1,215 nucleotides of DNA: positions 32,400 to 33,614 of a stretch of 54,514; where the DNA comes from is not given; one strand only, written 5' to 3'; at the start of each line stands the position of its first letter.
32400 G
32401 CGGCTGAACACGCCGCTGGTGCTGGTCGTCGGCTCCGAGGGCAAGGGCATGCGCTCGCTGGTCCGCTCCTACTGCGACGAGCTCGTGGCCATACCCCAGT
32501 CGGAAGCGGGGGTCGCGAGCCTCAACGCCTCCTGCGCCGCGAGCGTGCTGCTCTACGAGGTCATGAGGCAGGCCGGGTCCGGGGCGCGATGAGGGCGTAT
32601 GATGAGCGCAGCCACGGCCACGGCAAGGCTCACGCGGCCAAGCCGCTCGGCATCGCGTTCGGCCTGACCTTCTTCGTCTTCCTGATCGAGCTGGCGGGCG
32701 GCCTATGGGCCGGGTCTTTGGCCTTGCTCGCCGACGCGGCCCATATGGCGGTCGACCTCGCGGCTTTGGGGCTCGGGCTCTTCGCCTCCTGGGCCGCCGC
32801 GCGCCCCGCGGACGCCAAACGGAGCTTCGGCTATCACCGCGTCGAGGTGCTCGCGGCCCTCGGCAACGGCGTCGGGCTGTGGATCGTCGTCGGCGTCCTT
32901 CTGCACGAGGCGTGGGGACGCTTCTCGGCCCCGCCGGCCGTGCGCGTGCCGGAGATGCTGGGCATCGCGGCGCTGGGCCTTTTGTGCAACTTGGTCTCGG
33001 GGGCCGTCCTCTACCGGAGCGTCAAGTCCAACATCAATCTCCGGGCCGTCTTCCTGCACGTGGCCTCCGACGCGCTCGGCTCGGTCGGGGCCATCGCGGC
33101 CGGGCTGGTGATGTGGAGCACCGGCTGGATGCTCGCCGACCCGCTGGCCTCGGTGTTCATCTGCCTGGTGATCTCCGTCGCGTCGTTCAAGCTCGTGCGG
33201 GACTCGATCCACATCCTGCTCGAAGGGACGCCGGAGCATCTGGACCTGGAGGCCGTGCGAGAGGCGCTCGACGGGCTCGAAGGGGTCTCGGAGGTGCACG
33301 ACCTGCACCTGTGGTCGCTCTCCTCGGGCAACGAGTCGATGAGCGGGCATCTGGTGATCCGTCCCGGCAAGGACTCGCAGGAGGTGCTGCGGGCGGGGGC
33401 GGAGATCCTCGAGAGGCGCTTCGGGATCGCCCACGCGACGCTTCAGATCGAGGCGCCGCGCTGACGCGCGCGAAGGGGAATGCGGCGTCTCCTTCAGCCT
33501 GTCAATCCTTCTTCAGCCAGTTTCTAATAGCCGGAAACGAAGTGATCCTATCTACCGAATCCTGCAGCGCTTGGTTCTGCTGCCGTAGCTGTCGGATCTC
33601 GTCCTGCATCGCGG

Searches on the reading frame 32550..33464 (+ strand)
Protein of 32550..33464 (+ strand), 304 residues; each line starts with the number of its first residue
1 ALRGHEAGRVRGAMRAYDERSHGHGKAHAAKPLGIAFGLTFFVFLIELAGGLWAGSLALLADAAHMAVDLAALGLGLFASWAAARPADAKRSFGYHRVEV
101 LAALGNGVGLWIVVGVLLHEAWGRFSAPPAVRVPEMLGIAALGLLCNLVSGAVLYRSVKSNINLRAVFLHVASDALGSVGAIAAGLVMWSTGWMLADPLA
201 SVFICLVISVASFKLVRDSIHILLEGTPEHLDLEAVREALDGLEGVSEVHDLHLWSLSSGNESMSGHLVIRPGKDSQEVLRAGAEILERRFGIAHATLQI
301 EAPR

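Call 26: search_protein_families(library=pfam, proteins=[window:32550-33464:+], max_evalue=0.00001)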
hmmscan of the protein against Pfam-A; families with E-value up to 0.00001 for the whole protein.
window:32550-33464:+ (304 aa): 2 families
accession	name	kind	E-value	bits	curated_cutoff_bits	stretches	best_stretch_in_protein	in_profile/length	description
PF01545.26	Cation_efflux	-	4.2e-40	138.1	26.6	1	35-224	3-198/198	Cation efflux family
PF16916.11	ZT_dimer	-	2e-11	44.2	26.7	1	228-301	1-76/78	Dimerisation domain of Zinc Transporter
